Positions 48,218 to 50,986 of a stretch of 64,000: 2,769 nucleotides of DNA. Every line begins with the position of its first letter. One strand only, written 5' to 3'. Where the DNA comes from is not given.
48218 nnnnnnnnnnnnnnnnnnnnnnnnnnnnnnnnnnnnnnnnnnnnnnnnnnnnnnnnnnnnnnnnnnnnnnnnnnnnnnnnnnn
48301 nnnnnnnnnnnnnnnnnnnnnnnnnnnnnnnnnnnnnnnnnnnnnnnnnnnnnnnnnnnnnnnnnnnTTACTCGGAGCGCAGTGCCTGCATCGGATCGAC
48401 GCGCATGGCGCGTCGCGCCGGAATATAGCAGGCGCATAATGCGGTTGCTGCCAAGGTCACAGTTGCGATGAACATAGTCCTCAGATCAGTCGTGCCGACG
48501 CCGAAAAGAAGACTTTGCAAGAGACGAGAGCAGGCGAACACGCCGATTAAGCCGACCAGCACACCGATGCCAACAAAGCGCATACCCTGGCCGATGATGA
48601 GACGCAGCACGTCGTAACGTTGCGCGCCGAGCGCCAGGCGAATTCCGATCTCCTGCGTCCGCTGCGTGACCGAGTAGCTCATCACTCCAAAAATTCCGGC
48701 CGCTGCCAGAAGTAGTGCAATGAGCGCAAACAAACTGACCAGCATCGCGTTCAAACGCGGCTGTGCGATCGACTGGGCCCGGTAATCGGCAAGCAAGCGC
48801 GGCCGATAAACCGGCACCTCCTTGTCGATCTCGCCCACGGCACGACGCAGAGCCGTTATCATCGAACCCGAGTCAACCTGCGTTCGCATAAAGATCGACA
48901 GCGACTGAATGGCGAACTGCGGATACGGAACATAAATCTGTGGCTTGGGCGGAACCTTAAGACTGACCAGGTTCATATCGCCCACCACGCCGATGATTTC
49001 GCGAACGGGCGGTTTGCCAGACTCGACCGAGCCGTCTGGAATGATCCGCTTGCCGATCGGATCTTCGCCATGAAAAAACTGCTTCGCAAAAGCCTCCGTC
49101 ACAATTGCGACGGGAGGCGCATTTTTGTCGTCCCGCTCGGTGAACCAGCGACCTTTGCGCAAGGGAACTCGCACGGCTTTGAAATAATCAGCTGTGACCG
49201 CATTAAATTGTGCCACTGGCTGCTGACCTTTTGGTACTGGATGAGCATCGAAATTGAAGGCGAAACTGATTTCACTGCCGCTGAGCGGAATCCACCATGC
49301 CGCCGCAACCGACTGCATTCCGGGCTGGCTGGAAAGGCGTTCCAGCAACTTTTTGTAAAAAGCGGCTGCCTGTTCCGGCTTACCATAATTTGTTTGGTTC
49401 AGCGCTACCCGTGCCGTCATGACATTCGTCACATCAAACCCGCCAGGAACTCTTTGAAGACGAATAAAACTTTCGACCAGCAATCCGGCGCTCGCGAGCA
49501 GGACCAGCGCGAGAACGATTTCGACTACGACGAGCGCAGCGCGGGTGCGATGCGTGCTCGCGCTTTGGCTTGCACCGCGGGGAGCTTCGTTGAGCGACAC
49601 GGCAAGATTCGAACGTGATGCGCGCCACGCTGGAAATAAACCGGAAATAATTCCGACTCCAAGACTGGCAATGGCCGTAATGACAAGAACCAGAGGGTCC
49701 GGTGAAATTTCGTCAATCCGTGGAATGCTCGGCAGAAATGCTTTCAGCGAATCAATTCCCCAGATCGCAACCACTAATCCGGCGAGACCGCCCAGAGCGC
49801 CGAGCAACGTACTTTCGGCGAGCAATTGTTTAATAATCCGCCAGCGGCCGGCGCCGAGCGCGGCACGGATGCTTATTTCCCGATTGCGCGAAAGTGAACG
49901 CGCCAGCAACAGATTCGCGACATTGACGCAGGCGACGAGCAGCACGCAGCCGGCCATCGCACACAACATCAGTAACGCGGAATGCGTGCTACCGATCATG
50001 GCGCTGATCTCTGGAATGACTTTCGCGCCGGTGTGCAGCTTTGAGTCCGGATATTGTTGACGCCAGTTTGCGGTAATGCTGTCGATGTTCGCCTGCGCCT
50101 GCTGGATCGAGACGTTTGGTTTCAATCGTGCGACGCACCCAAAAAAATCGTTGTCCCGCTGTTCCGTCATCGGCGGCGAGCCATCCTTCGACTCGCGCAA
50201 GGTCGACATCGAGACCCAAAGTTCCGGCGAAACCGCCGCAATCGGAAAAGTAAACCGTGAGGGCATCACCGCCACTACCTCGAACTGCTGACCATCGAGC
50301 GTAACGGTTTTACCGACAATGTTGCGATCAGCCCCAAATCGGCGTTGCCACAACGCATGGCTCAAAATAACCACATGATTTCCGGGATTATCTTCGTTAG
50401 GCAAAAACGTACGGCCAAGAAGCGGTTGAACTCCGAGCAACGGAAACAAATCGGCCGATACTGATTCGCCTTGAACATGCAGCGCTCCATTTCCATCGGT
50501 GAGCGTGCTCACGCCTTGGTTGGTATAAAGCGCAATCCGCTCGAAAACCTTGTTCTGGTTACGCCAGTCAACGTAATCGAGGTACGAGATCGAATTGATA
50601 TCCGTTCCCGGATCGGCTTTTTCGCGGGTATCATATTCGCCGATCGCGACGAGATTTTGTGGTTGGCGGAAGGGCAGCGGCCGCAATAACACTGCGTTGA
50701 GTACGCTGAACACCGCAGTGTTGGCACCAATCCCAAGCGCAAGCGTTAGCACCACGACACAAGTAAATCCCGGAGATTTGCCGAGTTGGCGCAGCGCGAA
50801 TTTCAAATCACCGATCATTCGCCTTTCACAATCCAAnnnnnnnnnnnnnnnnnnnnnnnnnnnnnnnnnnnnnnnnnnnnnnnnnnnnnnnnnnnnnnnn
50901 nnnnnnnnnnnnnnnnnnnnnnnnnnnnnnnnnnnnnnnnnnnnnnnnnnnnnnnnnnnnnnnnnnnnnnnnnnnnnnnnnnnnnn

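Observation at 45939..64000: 18-kb operon-like array of seven ADOP-like duplicated MacB/FtsX permeases that is not orphan: two ABC ATPase genes are embedded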

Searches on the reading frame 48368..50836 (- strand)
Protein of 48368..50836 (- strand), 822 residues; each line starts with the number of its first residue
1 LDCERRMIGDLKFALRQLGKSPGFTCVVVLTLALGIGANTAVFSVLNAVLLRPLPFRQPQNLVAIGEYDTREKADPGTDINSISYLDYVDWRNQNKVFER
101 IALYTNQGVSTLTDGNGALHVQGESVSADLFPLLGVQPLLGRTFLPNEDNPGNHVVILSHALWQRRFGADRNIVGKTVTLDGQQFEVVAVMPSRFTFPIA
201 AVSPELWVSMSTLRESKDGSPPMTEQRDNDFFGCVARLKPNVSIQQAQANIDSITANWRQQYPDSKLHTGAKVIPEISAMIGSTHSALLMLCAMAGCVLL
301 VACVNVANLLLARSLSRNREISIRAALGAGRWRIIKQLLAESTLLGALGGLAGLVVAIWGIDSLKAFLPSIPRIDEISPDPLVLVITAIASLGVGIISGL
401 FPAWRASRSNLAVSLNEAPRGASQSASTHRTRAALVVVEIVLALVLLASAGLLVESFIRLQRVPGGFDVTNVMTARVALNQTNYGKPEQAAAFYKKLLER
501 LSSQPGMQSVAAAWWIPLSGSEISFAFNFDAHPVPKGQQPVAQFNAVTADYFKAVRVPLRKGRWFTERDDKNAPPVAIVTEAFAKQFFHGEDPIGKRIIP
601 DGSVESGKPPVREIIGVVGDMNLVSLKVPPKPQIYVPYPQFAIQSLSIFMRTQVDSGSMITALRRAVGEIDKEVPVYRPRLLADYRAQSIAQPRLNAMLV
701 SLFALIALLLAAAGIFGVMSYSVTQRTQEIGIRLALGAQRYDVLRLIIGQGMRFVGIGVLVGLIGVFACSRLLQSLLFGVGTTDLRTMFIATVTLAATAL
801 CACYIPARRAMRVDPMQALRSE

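Call 5: search_protein_families(library=ncbifam, proteins=[window:48368-50836:-], max_evalue=0.00001)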
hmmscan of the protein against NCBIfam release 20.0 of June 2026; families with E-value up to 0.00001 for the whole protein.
window:48368-50836:- (822 aa): 5 families
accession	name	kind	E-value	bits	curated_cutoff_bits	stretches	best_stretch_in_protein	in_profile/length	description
TIGR03434.1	ADOP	subfamily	2.4e-290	965.3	622.3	1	8-822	2-803/803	ADOP family duplicated permease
NF007826.0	PRK10535.1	equivalog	1.3e-32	112.9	966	2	111-410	357-640/648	macrolide ABC transporter ATP-binding protein/permease MacB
NF038008.1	ABC_perm_DarB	equivalog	1.4e-14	53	700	1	267-587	254-560/777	darobactin export ABC transporter permease subunit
NF041854.1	ABC_perm_YbbP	equivalog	1.8e-07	29.5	999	0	699-821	243-370/806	putative ABC transporter permease subunit YbbP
TIGR02212.1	lolCE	equivalog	7.5e-07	28.4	362.45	0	293-410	271-403/411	lipoprotein-releasing ABC transporter permease subunit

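Call 6: search_protein_families(library=pfam, proteins=[window:48368-50836:-], max_evalue=0.001)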
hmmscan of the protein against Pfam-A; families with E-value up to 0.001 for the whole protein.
window:48368-50836:- (822 aa): 2 families
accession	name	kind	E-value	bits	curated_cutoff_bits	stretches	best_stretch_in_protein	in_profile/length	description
PF12704.14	MacB_PCD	-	1.2e-44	153.5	27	2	27-253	3-206/207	MacB-like periplasmic core domain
PF02687.27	FtsX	-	1.8e-28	99.4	25.5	2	294-410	3-119/120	FtsX-like permease C-terminal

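Call 30: find_related_loci(query=A1, collection=genome_contigs, flank=10000)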
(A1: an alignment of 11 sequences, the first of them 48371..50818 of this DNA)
Query A1 (816 aa) in genome_contigs; peptide patterns used: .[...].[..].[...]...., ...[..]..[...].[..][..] (x = any residue, [..] = any of these).
600 stretches matched a pattern (row limit reached: there are more); 599 encode a relative of the query (tblastn E <= 1e-3); the best 80 are kept; 80 distinct loci.
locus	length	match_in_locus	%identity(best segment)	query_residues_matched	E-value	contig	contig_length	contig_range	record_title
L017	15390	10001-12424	45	4-816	0e+0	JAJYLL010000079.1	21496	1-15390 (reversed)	MAG: Acidobacteria bacterium isolate DBS2-1.bin74 NODE_4273_length_21496_cov_2.898638, whole genome shotgun sequence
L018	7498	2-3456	44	4-816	0e+0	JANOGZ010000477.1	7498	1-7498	MAG: Pyrinomonadaceae bacterium isolate SOY_64_concoct_390 SOY_64_k141_2556582, whole genome shotgun sequence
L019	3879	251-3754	44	1-816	0e+0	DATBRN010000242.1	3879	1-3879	MAG TPA_asm: Pyrinomonadaceae bacterium isolate SMAG_U4130 k141_1952897, whole genome shotgun sequence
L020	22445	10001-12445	43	1-816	0e+0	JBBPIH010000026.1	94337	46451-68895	MAG: Acidobacteriota bacterium isolate BPF2-12-14_bin_2 NODE_26_length_94337_cov_27.691182, whole genome shotgun sequenc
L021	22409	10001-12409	41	1-816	0e+0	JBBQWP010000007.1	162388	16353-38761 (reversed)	MAG: Pyrinomonadales bacterium isolate Co_metawrap_2064 Cmw_2064_k141_18029400_length_162388_cov_11.9997, whole genome s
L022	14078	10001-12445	40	4-816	0e+0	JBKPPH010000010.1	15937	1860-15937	MAG: Acidobacteriota bacterium isolate GS_EKS_MAG_00107 GS_EKS_000003336901, whole genome shotgun sequence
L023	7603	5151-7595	41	4-816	0e+0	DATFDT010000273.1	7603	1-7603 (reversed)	MAG TPA_asm: Pyrinomonadaceae bacterium isolate SMAG_U8587 k141_1612103, whole genome shotgun sequence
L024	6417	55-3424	40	2-816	0e+0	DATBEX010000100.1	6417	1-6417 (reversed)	MAG TPA_asm: Candidatus Udaeobacter sp. isolate SMAG_U3793 k141_2679755, whole genome shotgun sequence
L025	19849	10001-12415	47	4-816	0e+0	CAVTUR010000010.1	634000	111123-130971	MAG: Blastocatellia bacterium isolate MFD04944.bin.3.75 genome assembly, contig: contig_26639, whole genome shotgun sequ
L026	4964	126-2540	42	4-816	0e+0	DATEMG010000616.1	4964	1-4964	MAG TPA_asm: Blastocatellia bacterium isolate SMAG_U8936 k141_125082, whole genome shotgun sequence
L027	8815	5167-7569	41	1-814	0e+0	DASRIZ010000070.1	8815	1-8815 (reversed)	MAG TPA_asm: Blastocatellia bacterium isolate SMAG_U10123 k141_23680, whole genome shotgun sequence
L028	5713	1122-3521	41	1-816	0e+0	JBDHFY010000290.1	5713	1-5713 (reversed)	MAG: Gemmatimonadota bacterium isolate M8-58_Bin_338 M8-58_Bin_338_scaffold_104442, whole genome shotgun sequence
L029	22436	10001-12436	42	1-816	0e+0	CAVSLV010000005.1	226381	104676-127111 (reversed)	MAG: uncultured Gemmatimonadales bacterium isolate MFD04944.bin.1.208 genome assembly, contig: contig_32932, whole genom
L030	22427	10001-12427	40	1-816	0e+0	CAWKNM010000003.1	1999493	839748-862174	MAG: uncultured Acidobacteriaceae bacterium isolate MFD04570.bin.1.1 genome assembly, contig: contig_122157, whole genom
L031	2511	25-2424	41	1-816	0e+0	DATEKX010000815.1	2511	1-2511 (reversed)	MAG TPA_asm: Blastocatellia bacterium isolate SMAG_U8901 k141_421665, whole genome shotgun sequence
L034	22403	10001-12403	39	6-816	2e-176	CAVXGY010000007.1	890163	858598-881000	MAG: Terriglobia bacterium isolate MFD05513.bin.1.16 genome assembly, contig: contig_6680, whole genome shotgun sequence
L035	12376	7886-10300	40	4-816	1e-175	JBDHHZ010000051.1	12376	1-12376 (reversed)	MAG: Gemmatimonadota bacterium isolate M8-62_Bin_385 M8-62_Bin_385_scaffold_22220, whole genome shotgun sequence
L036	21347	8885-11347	43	1-816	0e+0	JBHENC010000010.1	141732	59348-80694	MAG: Pyrinomonadaceae bacterium isolate S4_bin.28.strict S4_NODE_10, whole genome shotgun sequence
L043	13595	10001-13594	38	1-816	4e-164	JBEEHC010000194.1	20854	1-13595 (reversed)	MAG: Verrucomicrobiota bacterium isolate BP_771 scaffold_700176, whole genome shotgun sequence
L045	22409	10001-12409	39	4-816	1e-163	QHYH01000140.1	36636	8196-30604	MAG: Acidobacteria bacterium isolate gp2 AA93 14_0903_09_30cm_scaffold_105_curated, whole genome shotgun sequence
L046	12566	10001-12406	42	1-816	2e-163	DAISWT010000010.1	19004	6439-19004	MAG TPA_asm: Acidobacteriota bacterium isolate CTOTU4088 NODE_1226_length_19004_cov_4.473059, whole genome shotgun seque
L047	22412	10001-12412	40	4-816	6e-163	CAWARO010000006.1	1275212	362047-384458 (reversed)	MAG: uncultured Acidimicrobiia bacterium isolate MFD02840.bin.1.22 genome assembly, contig: contig_77268, whole genome s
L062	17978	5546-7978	46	1-816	0e+0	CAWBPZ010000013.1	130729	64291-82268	MAG: uncultured Acidobacteriota bacterium isolate MFD04463.bin.1.298 genome assembly, contig: contig_91247, whole genome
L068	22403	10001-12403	37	5-816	7e-156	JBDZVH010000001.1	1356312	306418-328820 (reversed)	MAG: Opitutaceae bacterium isolate PE_dung23 NODE_1_length_1356312, whole genome shotgun sequence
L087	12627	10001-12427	37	4-816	2e-152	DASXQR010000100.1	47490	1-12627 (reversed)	MAG TPA_asm: Acidobacteriota bacterium isolate SMAG_U4618 k141_2045361, whole genome shotgun sequence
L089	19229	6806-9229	41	4-816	3e-169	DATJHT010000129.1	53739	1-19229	MAG TPA_asm: Terriglobales bacterium isolate SMAG_U15519 k141_4691520, whole genome shotgun sequence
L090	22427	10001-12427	39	4-816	4e-152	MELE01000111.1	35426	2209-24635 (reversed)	MAG: Acidobacteria bacterium RIFCSPLOWO2_12_FULL_67_14b rifcsplowo2_12_scaffold_2768, whole genome shotgun sequence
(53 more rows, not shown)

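Call 49: search_protein_families(library=pfam, proteins=[L043:4512-5858:+, L043:5904-7313:+, L043:2672-4360:+, L046:5617-7704:+, L046:4572-5849:+, L087:2975-4855:+, L021:499-1932:+, L021:2094-2951:+, L034:3757-5352:+, L035:1772-2641:+], max_evalue=0.0001)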
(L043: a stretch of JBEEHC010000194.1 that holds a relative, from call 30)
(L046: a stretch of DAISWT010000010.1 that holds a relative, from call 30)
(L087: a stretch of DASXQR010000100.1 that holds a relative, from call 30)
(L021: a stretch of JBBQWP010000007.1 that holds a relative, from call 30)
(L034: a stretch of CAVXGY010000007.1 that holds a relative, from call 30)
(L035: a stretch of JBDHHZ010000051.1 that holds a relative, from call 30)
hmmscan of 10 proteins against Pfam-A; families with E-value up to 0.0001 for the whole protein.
L043:4512-5858:+ (448 aa): 10 families
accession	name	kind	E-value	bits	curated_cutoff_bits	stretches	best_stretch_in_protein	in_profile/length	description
PF00158.32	Sigma54_activat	-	6.2e-63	211.9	20.2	1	148-314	1-167/168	Sigma-54 interaction domain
PF25601.1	AAA_lid_14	-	2.1e-24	85.6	27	1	320-390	1-71/87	AAA+ ATPase lid domain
PF00072.30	Response_reg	-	1.8e-21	76.8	30.2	1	4-118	1-110/111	Response regulator receiver domain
PF14532.12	Sigma54_activ_2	-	4e-18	66.4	25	1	152-319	4-138/138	Sigma-54 interaction domain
PF02954.25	HTH_8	-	3.6e-12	46.3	22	1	405-446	1-42/42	Bacterial regulatory protein, Fis family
PF07728.20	AAA_5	-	7.2e-08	33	22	1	171-294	1-127/139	AAA domain (dynein-related subfamily)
PF18024.7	HTH_50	-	1.5e-07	31.5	27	1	406-448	8-49/50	Helix-turn-helix domain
PF00004.35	AAA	-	4.5e-07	30.8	21.2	1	172-303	1-125/131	ATPase family associated with various cellular activities (AAA)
PF01078.27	Mg_chelatase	-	2.3e-05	24.3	20.3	0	231-293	97-161/207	Magnesium chelatase, subunit ChlI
PF07724.20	AAA_2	-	4.7e-05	23.9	27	1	170-297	4-132/166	AAA domain (Cdc48 subfamily)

L043:5904-7313:+ (469 aa): 2 families
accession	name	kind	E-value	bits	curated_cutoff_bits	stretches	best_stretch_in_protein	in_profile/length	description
PF02518.31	HATPase_c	-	2.9e-17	63.6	26.4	1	367-468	2-108/111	Histidine kinase-, DNA gyrase B-, and HSP90-like ATPase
PF13188.13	PAS_8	-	5.5e-05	23.4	21.8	0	153-200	2-50/65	PAS domain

L043:2672-4360:+ (562 aa): 6 families
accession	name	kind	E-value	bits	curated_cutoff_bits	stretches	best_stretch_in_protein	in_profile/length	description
PF01078.27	Mg_chelatase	-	5.9e-95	317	20.3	1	244-449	1-205/207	Magnesium chelatase, subunit ChlI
PF13541.12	ChlI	-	2e-41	141.1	27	1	71-193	1-121/121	Subunit ChlI of Mg-chelatase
PF13335.12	Mg_chelatase_C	-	5.4e-32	110.7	26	1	458-554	2-94/94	Magnesium chelatase, subunit ChlI C-terminal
PF07728.20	AAA_5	-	1.5e-10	41.7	22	1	267-404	1-125/139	AAA domain (dynein-related subfamily)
PF00493.29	MCM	-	1.8e-08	34.3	23.3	1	343-407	114-177/224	MCM P-loop domain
PF05362.19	Lon_C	-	4e-06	27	21.1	1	121-197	102-176/205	Lon protease (S16) C-terminal proteolytic domain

L046:5617-7704:+ (695 aa): 0 families

L046:4572-5849:+ (425 aa): 3 families
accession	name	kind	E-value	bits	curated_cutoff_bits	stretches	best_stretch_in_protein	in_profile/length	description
PF12697.13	Abhydrolase_6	-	9.2e-23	82.5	26.3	1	189-411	1-216/217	Alpha/beta hydrolase family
PF00561.26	Abhydrolase_1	-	2e-20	74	25.8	1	187-318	1-130/245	alpha/beta hydrolase fold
PF12146.15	Hydrolase_4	-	8.1e-06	25.7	27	1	188-283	6-107/239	Serine aminopeptidase, S33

L087:2975-4855:+ (626 aa): 1 family
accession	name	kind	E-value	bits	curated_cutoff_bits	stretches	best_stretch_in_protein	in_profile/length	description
PF04187.18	Cofac_haem_bdg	-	2.1e-23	83.9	27.7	1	108-219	4-116/213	Haem-binding uptake, Tiki superfamily, ChaN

L021:499-1932:+ (477 aa): 2 families
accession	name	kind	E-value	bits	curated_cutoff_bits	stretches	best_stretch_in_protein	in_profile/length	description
PF09471.16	Peptidase_M64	-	7.7e-131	436.2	26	1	173-471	1-302/302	IgA Peptidase M64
PF16217.10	M64_N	-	9e-34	116.1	27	1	36-148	8-119/122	Peptidase M64 N-terminus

L021:2094-2951:+ (285 aa): 3 families
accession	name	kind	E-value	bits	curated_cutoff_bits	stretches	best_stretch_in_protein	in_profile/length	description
PF12974.12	Phosphonate-bd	-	1.2e-69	234.9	27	1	31-270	1-239/242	ABC transporter, phosphonate, periplasmic substrate-binding protein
PF09084.16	NMT1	-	1.1e-09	38.9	20.5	1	60-207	22-163/216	NMT1/THI5 like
PF12727.12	PBP_like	-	9.9e-06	25.3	27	1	108-191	64-149/193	PBP superfamily domain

L034:3757-5352:+ (531 aa): 0 families

L035:1772-2641:+ (289 aa): 7 families
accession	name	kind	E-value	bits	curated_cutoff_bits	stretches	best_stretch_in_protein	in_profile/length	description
PF00583.31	Acetyltransf_1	-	7.6e-22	78.2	20.7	2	51-135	33-116/116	Acetyltransferase (GNAT) family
PF13508.13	Acetyltransf_7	-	1e-11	45.5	27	0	61-136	13-83/84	Acetyltransferase (GNAT) domain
PF13673.13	Acetyltransf_10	-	6.5e-10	39.5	23.6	0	87-140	60-112/128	Acetyltransferase (GNAT) domain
PF13302.13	Acetyltransf_3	-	2e-08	35.5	25.4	1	67-136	68-138/138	Acetyltransferase (GNAT) domain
PF08445.16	FR47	-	1.8e-06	28.2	22.1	0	88-139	31-81/86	FR47-like protein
PF13527.13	Acetyltransf_9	-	3.7e-06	27.4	25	0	6-137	3-126/127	Acetyltransferase (GNAT) domain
PF13523.12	Acetyltransf_8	-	4.5e-05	23.5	27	0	89-142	90-144/145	Acetyltransferase (GNAT) domain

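Call 51: search_protein_families(library=ncbifam, proteins=[L017:9698-12427:+, L021:9992-12412:+, L030:5076-7526:+, L034:7509-9968:+, L036:13828-16308:+, L068:4689-7172:+, L089:4355-6778:+, L062:10239-12722:+, L046:9992-12409:+, L045:9746-12412:+], max_evalue=1e-50)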
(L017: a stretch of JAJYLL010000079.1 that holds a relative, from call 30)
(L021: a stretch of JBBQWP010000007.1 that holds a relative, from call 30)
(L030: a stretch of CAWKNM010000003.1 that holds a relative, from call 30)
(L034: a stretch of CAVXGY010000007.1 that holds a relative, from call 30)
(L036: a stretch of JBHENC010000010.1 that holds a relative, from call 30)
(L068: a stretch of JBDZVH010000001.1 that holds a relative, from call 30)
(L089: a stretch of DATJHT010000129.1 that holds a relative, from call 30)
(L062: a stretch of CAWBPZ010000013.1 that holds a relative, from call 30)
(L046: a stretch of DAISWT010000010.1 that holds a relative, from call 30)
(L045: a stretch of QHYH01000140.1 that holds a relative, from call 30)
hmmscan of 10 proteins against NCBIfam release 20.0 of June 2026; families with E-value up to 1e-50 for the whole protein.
L017:9698-12427:+ (909 aa): 1 family
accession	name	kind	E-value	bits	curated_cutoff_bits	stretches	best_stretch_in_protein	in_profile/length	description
TIGR03434.1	ADOP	subfamily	0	1017.4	622.3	1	99-909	1-803/803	ADOP family duplicated permease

L021:9992-12412:+ (806 aa): 1 family
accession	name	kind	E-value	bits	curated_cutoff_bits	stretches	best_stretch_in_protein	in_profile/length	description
TIGR03434.1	ADOP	subfamily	0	1011.7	622.3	1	4-806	1-803/803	ADOP family duplicated permease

L030:5076-7526:+ (816 aa): 1 family
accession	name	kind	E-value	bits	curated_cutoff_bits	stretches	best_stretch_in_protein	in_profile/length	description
TIGR03434.1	ADOP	subfamily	1.2e-287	956.3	622.3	1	4-816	1-803/803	ADOP family duplicated permease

L034:7509-9968:+ (819 aa): 1 family
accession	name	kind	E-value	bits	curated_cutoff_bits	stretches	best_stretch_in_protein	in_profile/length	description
TIGR03434.1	ADOP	subfamily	1.1e-256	853.9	622.3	1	4-819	1-803/803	ADOP family duplicated permease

L036:13828-16308:+ (826 aa): 1 family
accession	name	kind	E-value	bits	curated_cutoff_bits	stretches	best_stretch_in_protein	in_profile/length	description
TIGR03434.1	ADOP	subfamily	0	1045.1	622.3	1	11-826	1-803/803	ADOP family duplicated permease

L068:4689-7172:+ (827 aa): 1 family
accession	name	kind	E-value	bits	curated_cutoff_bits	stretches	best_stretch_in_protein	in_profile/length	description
TIGR03434.1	ADOP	subfamily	2.2e-265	882.7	622.3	1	3-827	3-803/803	ADOP family duplicated permease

L089:4355-6778:+ (807 aa): 1 family
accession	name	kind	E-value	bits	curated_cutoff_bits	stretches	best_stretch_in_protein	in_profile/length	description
TIGR03434.1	ADOP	subfamily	3.5e-259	862.2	622.3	1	5-807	2-803/803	ADOP family duplicated permease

L062:10239-12722:+ (827 aa): 1 family
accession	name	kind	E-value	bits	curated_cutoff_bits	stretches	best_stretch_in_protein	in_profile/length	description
TIGR03434.1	ADOP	subfamily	1.1e-286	953.2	622.3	1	10-827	1-803/803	ADOP family duplicated permease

L046:9992-12409:+ (805 aa): 1 family
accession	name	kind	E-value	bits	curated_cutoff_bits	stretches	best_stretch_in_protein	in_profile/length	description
TIGR03434.1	ADOP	subfamily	0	1054.3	622.3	1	4-805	1-803/803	ADOP family duplicated permease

L045:9746-12412:+ (888 aa): 1 family
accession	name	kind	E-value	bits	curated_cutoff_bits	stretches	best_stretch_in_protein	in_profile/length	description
TIGR03434.1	ADOP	subfamily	2.4e-290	965.3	622.3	1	83-888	1-803/803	ADOP family duplicated permease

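Call 57: search_protein_families(library=pfam, proteins=[L045:9401-9742:+, L047:9408-9761:+, L090:9406-9792:+], max_evalue=0.01)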
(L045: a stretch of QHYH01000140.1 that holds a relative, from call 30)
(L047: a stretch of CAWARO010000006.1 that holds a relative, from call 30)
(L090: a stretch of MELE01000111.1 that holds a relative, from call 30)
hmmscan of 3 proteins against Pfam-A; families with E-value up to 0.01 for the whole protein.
L045:9401-9742:+ (113 aa): 2 families
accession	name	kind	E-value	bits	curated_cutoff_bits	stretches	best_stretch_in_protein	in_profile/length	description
PF03551.20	PadR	-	1.7e-19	70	27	1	20-93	1-74/75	Transcriptional regulator PadR-like family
PF13463.12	HTH_27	-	0.0038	17.9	22.2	1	44-88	26-68/68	Winged helix DNA-binding domain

L047:9408-9761:+ (117 aa): 1 family
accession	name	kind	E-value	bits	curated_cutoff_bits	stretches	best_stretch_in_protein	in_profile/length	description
PF03551.20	PadR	-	8.1e-22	77.5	27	1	17-90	1-74/75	Transcriptional regulator PadR-like family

L090:9406-9792:+ (128 aa): 2 families
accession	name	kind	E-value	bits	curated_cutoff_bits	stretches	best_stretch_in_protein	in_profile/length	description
PF03551.20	PadR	-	5.1e-21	74.9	27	1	30-103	1-74/75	Transcriptional regulator PadR-like family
PF13601.12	HTH_34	-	0.0059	17.2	27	1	55-103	23-70/80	Winged helix DNA-binding domain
